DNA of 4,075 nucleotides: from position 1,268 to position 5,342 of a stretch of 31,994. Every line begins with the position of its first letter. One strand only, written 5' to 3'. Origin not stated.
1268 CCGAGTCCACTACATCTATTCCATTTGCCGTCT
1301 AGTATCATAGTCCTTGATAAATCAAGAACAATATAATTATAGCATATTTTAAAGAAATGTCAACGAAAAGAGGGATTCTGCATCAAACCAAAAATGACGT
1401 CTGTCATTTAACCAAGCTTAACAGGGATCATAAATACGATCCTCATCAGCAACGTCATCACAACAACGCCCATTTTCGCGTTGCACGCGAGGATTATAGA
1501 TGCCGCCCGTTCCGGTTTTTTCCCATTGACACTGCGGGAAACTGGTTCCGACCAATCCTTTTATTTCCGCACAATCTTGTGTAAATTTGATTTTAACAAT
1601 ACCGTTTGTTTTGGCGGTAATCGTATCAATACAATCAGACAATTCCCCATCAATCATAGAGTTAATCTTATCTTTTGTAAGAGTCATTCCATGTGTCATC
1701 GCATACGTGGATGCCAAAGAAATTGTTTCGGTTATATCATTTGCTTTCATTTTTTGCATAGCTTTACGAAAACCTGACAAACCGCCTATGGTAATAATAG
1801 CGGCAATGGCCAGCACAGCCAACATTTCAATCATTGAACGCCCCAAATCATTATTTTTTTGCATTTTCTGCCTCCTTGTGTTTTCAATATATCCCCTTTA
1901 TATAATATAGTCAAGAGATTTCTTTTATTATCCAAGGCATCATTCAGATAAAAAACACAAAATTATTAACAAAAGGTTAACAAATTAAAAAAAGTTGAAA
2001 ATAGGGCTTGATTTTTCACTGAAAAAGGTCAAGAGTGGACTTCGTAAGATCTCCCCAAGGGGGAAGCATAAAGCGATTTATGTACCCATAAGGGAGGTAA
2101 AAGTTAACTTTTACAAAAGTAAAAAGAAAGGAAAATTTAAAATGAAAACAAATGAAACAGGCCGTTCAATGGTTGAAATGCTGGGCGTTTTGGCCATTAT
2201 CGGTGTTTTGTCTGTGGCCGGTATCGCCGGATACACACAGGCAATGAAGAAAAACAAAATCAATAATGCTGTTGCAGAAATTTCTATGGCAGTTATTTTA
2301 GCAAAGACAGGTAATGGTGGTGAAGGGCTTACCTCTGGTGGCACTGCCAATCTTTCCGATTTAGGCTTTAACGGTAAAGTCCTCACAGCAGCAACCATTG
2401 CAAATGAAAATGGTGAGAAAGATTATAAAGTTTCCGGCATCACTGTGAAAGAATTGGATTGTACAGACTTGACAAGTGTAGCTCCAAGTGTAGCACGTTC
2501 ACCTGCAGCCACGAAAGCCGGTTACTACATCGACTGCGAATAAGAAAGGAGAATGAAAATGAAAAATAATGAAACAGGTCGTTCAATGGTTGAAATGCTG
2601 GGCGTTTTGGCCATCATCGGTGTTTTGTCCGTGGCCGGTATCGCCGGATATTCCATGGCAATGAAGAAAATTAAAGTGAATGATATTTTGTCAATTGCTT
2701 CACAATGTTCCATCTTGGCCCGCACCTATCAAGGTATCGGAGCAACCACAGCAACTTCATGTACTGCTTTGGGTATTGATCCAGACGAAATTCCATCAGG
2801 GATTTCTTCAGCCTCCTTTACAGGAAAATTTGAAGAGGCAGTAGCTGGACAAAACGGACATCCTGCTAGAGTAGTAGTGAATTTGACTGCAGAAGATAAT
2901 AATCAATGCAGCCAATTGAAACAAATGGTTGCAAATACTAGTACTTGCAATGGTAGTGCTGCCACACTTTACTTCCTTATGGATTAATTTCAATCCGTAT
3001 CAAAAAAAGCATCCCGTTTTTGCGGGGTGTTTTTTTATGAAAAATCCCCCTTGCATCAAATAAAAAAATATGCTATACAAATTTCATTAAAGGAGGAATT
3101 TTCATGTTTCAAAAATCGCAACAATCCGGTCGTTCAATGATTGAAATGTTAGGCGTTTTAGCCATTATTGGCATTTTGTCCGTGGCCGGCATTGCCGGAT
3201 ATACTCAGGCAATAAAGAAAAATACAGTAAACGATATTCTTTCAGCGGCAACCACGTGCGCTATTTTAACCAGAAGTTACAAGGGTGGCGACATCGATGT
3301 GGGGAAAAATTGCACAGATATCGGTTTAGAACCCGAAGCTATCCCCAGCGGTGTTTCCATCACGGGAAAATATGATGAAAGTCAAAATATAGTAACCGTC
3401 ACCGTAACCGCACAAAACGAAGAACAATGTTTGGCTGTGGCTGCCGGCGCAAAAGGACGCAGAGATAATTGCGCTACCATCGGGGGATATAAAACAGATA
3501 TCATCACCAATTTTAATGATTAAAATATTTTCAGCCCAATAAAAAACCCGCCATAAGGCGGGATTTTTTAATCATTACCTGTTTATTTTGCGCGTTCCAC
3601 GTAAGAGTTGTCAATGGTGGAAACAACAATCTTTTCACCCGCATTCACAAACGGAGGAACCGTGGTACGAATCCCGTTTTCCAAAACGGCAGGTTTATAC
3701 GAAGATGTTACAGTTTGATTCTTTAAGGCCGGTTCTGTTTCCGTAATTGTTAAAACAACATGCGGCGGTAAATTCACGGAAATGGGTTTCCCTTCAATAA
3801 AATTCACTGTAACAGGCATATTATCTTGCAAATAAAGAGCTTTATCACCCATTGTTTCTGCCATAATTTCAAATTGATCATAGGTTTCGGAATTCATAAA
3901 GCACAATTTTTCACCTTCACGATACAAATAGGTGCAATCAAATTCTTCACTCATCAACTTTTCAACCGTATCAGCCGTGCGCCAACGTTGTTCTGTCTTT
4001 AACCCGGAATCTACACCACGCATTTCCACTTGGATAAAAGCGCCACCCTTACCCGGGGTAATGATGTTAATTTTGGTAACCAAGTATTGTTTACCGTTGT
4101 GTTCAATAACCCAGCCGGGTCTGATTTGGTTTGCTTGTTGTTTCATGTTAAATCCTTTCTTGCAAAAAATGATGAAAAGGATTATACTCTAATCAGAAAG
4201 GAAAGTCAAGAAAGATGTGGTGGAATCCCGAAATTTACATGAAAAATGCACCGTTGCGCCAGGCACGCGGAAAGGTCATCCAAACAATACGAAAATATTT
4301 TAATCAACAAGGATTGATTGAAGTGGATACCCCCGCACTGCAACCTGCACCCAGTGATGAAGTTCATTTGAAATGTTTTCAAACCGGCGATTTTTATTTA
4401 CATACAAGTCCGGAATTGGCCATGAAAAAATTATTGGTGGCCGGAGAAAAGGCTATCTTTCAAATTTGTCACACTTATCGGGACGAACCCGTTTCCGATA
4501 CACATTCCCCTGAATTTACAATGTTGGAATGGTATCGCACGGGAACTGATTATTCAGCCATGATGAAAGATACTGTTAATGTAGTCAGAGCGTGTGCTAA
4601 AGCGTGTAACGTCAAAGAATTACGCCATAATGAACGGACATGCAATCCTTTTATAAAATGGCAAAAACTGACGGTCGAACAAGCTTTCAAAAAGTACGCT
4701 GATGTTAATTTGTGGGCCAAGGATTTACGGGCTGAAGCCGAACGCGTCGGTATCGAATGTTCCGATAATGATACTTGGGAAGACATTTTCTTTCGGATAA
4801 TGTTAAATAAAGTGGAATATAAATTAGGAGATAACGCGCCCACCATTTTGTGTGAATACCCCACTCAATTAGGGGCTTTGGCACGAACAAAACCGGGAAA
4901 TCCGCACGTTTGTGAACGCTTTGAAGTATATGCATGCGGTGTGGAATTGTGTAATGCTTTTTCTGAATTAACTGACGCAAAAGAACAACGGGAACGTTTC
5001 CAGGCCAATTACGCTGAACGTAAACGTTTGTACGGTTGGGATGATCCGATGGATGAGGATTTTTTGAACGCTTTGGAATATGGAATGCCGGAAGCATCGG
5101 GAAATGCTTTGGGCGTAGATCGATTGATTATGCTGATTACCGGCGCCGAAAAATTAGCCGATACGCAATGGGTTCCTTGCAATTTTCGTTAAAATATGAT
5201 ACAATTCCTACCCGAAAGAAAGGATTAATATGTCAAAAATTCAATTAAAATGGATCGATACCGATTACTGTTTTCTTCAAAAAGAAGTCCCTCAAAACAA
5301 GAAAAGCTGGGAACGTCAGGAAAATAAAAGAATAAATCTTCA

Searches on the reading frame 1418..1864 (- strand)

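Call 7: search_protein_families(library=pfam, proteins=[window:1418-1864:-], max_evalue=0.1)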
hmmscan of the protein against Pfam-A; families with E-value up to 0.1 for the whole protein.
window:1418-1864:- (148 aa): 1 family
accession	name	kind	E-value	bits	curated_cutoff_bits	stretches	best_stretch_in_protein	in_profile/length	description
PF07963.17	N_methyl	-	0.017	15.1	21.2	1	10-27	8-25/27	Prokaryotic N-terminal methylation motif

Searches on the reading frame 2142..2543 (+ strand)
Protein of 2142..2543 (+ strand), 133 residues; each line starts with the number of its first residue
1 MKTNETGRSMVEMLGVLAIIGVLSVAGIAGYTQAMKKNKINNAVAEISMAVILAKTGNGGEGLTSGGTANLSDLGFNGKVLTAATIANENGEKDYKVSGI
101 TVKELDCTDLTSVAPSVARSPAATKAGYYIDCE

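Call 7: search_protein_families(library=pfam, proteins=[window:2142-2543:+], max_evalue=0.1)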
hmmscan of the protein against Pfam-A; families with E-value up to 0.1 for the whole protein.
window:2142-2543:+ (133 aa): 1 family
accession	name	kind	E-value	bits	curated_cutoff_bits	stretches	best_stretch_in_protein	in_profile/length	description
PF07963.17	N_methyl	-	0.068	13.2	21.2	1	9-26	8-25/27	Prokaryotic N-terminal methylation motif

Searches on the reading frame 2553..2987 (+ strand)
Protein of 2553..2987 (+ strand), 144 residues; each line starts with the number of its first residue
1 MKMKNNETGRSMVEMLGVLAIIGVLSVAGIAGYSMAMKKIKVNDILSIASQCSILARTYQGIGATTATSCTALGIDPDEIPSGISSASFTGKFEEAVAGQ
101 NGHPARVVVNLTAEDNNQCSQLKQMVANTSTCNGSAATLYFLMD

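Call 7: search_protein_families(library=pfam, proteins=[window:2553-2987:+], max_evalue=0.1)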
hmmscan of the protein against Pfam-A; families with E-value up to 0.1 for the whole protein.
window:2553-2987:+ (144 aa): 2 families
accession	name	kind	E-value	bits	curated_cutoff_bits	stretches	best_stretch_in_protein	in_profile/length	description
PF07963.17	N_methyl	-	0.014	15.4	21.2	1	11-28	8-25/27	Prokaryotic N-terminal methylation motif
PF22572.2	GPR158_179_EC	-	0.068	14.2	28.1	0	105-135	41-70/96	GPR158/179 extracellular domain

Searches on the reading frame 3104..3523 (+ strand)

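Call 7: search_protein_families(library=pfam, proteins=[window:3104-3523:+], max_evalue=0.1)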
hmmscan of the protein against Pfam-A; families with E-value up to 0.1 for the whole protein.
window:3104-3523:+ (139 aa): 1 family
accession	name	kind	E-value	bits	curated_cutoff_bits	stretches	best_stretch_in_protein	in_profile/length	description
PF07963.17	N_methyl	-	0.0016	18.4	21.2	1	6-28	3-25/27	Prokaryotic N-terminal methylation motif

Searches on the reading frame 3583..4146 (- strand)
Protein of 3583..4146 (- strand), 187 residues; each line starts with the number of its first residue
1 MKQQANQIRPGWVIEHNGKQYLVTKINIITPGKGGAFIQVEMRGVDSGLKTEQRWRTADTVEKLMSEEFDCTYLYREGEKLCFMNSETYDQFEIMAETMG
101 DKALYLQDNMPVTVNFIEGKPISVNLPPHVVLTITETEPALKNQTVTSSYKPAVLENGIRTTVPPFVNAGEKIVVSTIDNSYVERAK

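Call 7: search_protein_families(library=pfam, proteins=[window:3583-4146:-], max_evalue=0.1)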
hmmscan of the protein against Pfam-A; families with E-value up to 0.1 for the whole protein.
window:3583-4146:- (187 aa): 3 families
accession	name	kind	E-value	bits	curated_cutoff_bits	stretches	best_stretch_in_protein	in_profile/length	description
PF09285.17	Elong-fact-P_C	-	1.6e-22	79.4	25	1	130-185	1-56/56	Elongation factor P, C-terminal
PF01132.26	EFP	-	6.3e-21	74.5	27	1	70-122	2-54/54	Elongation factor P (EF-P) OB domain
PF08207.18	EFP_N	-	2e-19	69.8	23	1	5-61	2-58/58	Elongation factor P (EF-P) KOW-like domain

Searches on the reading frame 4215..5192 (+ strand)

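Call 7: search_protein_families(library=pfam, proteins=[window:4215-5192:+], max_evalue=0.1)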
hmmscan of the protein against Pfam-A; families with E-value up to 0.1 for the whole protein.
window:4215-5192:+ (325 aa): 2 families
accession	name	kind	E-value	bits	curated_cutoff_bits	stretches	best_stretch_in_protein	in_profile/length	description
PF00152.25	tRNA-synt_2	-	2.1e-51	175.3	25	1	16-319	23-303/308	tRNA synthetases class II (D, K and N)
PF01409.25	tRNA-synt_2d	-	0.0088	16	19.8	0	79-146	103-169/246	tRNA synthetases class II core domain (F)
